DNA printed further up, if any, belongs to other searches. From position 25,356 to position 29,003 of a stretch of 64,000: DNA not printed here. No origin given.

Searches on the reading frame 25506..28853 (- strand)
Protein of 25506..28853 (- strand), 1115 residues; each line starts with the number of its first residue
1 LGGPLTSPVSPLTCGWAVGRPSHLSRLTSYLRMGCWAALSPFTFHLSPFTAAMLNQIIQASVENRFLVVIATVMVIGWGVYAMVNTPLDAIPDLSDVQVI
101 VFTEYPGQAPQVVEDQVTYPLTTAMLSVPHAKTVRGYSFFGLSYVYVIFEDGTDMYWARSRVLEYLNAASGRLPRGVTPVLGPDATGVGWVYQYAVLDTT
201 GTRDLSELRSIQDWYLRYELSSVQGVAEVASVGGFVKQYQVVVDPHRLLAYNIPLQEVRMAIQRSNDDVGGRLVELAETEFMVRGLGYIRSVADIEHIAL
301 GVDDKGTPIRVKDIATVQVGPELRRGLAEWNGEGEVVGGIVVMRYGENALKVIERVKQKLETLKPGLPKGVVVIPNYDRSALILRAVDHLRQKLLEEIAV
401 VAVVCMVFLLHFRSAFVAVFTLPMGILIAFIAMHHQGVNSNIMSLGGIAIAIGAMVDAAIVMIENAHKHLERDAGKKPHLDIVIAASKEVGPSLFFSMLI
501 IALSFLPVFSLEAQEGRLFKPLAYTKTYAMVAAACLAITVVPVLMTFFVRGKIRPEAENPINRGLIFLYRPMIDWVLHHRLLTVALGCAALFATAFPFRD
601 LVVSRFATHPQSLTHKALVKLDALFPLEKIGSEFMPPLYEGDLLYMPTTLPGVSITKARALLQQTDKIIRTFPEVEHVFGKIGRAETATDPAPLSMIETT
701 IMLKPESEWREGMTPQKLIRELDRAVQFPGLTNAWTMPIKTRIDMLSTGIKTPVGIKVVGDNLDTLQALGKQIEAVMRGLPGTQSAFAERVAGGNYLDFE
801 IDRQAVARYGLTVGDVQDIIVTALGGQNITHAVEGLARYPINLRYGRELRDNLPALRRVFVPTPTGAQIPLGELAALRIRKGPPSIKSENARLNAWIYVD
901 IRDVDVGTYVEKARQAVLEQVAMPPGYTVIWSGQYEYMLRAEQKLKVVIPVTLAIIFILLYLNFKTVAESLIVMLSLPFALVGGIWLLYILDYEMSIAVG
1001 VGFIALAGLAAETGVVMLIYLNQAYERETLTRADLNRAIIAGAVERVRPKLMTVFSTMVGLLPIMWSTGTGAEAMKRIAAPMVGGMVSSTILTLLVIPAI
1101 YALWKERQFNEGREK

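Call 14: search_protein_families(library=pfam, proteins=[window:25506-28853:-], max_evalue=0.001)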
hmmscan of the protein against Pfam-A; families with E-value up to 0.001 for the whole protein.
window:25506-28853:- (1115 aa): 3 families
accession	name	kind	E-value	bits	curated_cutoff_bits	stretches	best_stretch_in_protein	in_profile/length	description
PF00873.25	ACR_tran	-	5.6e-232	773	28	2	57-596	1-543/1021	AcrB/AcrD/AcrF family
PF01244.27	Peptidase_M19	-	8.3e-05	22.3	26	1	220-354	223-318/319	Membrane dipeptidase (Peptidase family M19)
PF03176.21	MMPL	-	0.00013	21.5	20.5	1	395-551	147-305/333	MMPL family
